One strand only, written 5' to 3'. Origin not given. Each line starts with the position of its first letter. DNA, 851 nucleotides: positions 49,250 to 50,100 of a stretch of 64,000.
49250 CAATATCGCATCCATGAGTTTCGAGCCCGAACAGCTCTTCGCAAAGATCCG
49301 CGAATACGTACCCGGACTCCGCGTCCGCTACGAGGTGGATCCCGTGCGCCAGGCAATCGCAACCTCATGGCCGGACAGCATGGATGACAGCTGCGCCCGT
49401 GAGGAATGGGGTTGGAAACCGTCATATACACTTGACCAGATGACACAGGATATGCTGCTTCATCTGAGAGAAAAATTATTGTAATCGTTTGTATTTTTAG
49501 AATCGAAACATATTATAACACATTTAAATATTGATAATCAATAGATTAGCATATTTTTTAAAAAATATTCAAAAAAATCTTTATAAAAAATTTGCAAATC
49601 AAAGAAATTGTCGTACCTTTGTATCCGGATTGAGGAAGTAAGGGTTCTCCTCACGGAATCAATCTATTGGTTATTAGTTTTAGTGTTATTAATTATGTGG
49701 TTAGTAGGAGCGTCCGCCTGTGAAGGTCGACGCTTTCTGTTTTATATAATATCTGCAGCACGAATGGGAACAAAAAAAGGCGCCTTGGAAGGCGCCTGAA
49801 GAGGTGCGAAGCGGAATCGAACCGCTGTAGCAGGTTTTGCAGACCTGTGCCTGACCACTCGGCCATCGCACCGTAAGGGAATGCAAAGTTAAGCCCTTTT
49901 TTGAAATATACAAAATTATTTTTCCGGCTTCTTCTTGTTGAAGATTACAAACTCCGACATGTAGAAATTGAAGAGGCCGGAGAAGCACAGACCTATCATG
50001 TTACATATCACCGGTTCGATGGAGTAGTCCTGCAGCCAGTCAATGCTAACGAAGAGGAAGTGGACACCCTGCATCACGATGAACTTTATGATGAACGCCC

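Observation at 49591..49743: Orphan sRNA with a G/U-rich seed: candidate GcvB-like regulator of amino-acid metabolism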

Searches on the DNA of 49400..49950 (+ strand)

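Call 4: search_rna_families(source=window, start=49400, end=49950, threshold=evalue, max_evalue=10, show_alignments=3)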
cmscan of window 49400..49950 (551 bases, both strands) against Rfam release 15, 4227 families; matches with E-value up to 10: 14.
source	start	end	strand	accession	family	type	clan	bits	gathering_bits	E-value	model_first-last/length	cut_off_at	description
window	49802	49872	-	RF00005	tRNA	Gene; tRNA;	CL00001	64.5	29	9e-14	1-71/71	no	tRNA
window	49709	49734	+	RF01836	weev_FSE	Cis-reg; frameshift_element;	-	23.4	40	0.28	1-27/27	no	ribosomal frameshift site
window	49661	49737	+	RF04181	rteR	Gene; sRNA;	-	21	72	0.99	1-84/84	no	rteR sRNA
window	49801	49872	+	RF04354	Plastid-ycf2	Cis-reg;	-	20.8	65.7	0.1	1-75/75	no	Plastid-ycf2 5UTR RNA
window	49630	49747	+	RF00558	L20_leader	Cis-reg; leader;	-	19.2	58.7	0.31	1-127/127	no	Ribosomal protein L20 leader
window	49709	49734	-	RF01836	weev_FSE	Cis-reg; frameshift_element;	-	18.8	40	3.2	1-27/27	no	ribosomal frameshift site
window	49768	49847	-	RF02538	TarB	Gene; sRNA;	-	18.4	80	0.62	1-79/79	no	Vibrio ToxT activated RNA TarB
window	49763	49826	-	RF00519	suhB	Gene; sRNA;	CL00108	17.7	41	0.41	1-77/77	no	Makes More Granules Regulator RNA (mmgR)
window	49772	49827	-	RF02871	ncS54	Gene; sRNA;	-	16.9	43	0.37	1-79/79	no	Burkholderia sRNA 54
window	49764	49902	-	RF02502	Atu_C8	Gene; sRNA;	-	16.4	50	2.1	1-122/122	no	Rhizobiales sRNA Atu_C8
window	49775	49858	-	RF00106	RNAI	Gene; antisense;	-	14.9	47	3.6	1-102/102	no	RNAI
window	49547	49660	+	RF01669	P14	Gene; sRNA;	-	14.5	45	2.8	1-146/146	no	Pseudomonas sRNA P14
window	49550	49666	+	RF01402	STnc150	Gene; sRNA;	-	12.2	60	3.5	1-267/267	no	STnc150 Hfq binding RNA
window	49810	49826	-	RF04321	tmRNA_permuted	Gene;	-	11.1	47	5.3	36-52/213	no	permuted transfer-messenger RNA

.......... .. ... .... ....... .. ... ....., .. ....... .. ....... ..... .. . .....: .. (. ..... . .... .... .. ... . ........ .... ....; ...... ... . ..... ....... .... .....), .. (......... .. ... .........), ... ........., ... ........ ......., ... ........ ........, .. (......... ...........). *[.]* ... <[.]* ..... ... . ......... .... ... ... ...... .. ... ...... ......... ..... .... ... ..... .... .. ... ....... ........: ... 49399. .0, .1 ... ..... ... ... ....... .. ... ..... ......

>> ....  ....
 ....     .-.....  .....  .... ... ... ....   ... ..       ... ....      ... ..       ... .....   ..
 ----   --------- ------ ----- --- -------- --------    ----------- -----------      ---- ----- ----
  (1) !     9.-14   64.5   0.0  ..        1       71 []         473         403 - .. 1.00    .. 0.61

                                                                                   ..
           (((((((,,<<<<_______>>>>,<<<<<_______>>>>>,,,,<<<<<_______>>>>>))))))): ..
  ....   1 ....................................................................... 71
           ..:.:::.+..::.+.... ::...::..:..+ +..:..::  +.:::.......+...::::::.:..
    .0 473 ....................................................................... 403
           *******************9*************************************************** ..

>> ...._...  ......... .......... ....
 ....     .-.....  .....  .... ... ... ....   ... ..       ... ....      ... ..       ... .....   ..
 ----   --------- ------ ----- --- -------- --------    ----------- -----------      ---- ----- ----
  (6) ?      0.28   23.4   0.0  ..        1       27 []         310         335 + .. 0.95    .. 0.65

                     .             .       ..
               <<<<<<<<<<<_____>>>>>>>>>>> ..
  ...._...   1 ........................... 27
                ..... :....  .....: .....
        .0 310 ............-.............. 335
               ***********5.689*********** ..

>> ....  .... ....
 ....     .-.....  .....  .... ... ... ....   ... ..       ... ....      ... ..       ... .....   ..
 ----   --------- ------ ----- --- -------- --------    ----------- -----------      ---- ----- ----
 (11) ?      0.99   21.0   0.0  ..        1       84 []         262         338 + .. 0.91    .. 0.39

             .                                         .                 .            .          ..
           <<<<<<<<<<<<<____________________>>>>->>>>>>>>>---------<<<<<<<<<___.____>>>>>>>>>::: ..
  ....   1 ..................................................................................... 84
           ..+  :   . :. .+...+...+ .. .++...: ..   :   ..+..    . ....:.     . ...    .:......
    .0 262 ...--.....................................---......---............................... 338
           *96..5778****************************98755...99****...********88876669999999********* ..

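Call 19: build_rna_model(alignment_id=A1, structure=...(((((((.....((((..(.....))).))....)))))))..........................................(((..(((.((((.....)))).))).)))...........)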
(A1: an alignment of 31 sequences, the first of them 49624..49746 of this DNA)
Model R1 built from alignment A1 (31 sequences, 127 columns); structure: as given.
model positions 123; base pairs 22; branch points 1; effective number of sequences 1.23; information 0.59 bits per position. Calibrated on 0.2 Mb of random sequence (short: E-values are rough).
structure used (alignment columns):
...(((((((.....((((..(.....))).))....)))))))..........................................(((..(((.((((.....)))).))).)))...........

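Call 21: search_with_rna_model(model_id=R1, sources=[window, L001, L002, L003, L004, L005, L006, L007, L008, L009, L010, L011, L012, L013, L014, L015, L016, L017, L018, L019, L020, L021, L022, L023, L024, L025, L026, L027, L028, L029, L030, L031, L032, L033, L034, L035, L036, L037, L038, L039, L040, L041, L042, L043, L044, L045, L046, L047, L048, L049, L050, L051, L052, L053, L054, L055, L056, L057, L058, L059, L060, L061, L062, L063, L064, L065, L066, L067, L068, L069, L070, L071, L072, L073, L074, L075, L076, L077, L078, L079, L080], max_evalue=1)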
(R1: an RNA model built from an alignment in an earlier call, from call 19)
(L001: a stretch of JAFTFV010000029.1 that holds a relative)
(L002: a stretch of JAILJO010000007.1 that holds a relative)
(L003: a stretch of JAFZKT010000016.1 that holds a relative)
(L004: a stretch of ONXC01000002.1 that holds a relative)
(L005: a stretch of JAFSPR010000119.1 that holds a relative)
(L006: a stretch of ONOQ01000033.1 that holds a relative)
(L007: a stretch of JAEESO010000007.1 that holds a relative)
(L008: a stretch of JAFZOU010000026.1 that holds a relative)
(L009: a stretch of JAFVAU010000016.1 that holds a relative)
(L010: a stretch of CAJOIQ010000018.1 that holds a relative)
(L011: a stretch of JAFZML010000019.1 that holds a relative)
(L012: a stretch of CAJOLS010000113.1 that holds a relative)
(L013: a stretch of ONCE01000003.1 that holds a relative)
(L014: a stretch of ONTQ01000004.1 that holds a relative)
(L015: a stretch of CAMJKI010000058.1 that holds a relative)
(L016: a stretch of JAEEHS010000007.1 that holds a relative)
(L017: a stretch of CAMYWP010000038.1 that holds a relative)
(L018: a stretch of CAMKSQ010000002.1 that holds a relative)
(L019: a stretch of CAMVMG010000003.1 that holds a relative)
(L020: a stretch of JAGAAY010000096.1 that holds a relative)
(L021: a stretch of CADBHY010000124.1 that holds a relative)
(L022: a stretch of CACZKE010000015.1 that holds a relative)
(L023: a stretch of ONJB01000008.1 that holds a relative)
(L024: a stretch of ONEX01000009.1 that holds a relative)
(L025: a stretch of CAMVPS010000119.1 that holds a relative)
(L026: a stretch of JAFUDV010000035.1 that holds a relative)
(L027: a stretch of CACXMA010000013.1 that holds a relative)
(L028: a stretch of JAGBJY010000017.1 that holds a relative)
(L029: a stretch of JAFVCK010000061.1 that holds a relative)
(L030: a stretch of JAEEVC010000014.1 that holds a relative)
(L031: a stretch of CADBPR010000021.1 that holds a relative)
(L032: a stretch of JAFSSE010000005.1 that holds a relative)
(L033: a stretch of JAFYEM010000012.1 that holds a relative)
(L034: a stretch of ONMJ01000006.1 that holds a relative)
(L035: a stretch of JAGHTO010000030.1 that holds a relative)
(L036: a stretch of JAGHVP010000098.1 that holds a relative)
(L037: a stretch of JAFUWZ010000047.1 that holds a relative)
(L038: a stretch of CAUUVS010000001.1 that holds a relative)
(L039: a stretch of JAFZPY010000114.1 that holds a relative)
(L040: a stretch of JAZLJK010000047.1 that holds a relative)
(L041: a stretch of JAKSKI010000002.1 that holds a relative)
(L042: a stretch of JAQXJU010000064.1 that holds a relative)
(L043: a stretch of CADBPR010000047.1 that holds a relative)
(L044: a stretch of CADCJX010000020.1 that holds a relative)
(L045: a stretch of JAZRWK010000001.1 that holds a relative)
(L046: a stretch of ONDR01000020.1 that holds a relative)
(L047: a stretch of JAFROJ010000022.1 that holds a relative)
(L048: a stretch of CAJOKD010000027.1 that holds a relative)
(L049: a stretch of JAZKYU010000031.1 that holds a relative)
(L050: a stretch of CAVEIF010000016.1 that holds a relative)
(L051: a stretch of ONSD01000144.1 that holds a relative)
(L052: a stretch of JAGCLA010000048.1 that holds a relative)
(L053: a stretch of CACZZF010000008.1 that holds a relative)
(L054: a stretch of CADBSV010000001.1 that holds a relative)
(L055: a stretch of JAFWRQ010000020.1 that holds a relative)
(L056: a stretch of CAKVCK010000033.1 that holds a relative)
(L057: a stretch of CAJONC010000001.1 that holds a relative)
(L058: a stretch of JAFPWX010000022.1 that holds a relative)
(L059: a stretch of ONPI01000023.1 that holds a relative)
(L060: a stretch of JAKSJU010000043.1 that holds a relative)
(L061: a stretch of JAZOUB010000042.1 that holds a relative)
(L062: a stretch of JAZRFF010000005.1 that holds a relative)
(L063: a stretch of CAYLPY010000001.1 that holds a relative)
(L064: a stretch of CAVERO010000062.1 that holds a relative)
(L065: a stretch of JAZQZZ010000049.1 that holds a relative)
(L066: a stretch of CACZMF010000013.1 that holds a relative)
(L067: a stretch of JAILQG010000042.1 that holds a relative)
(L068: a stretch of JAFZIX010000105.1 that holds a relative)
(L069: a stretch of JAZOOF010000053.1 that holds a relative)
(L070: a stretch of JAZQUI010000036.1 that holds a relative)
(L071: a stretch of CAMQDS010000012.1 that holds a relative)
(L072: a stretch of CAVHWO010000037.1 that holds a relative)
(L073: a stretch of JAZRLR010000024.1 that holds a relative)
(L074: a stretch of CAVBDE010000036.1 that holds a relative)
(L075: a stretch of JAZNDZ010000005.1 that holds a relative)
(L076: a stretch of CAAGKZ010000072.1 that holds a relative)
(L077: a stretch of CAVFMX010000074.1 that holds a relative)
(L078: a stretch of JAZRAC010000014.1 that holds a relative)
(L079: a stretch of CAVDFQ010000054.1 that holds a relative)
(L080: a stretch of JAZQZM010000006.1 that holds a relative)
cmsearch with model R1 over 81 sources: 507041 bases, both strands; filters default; matches with E-value up to 1: 35.
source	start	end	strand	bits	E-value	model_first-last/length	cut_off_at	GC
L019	3738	3860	+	154.7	2e-26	1-123/123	no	0.43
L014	3777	3899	+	154.3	2.5e-26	1-123/123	no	0.41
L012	3748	3870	+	154.3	2.5e-26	1-123/123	no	0.41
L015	3741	3863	+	153.9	2.9e-26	1-123/123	no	0.43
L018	3764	3886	+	152.8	4.6e-26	1-123/123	no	0.39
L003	3605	3726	+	152.4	5.6e-26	1-123/123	no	0.39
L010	3606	3728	+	152.2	6.2e-26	1-123/123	no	0.43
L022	3670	3792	+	150.8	1.1e-25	1-123/123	no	0.4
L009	3751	3872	+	148.7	2.7e-25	1-123/123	no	0.4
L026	3668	3790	+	148.7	2.8e-25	1-123/123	no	0.41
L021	2430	2551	+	148.6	2.9e-25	1-123/123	no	0.41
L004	4734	4854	+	146.1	8.6e-25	1-123/123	no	0.39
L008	4740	4860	+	144.2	1.9e-24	1-123/123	no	0.4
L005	4731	4851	+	144.1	2e-24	1-123/123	no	0.4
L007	4734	4854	+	144.1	2e-24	1-123/123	no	0.4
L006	2717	2837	+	142.5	4e-24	1-123/123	no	0.39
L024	3679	3800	+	142.1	5e-24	1-123/123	no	0.39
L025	3689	3809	+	141.1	7.7e-24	1-123/123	no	0.4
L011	4732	4852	+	140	1.2e-23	1-123/123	no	0.4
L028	3595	3716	+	139.9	1.3e-23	1-123/123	no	0.39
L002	3594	3716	+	139.8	1.3e-23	1-123/123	no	0.41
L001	3594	3716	+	139.8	1.3e-23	1-123/123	no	0.41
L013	3742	3861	+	138.7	2.1e-23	1-123/123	no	0.4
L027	3700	3822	+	137.6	3.5e-23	1-123/123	no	0.39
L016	853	973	-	136.7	5.2e-23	1-123/123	no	0.44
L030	3726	3850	+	136.6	5.2e-23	1-123/123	no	0.43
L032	3534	3658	+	129.7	1.1e-21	1-123/123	no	0.4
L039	3699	3822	+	124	1.3e-20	1-123/123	no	0.41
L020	2339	2462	+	123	2e-20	1-123/123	no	0.41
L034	3704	3830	+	121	4.8e-20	1-123/123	no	0.39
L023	3689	3799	+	111.3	3.2e-18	1-123/123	no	0.41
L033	3624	3709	-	89.8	3.7e-14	39-123/123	5'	0.34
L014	3849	3953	-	19.8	0.61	1-123/123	no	0.4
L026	3751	3803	-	19.6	0.66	62-112/123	no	0.47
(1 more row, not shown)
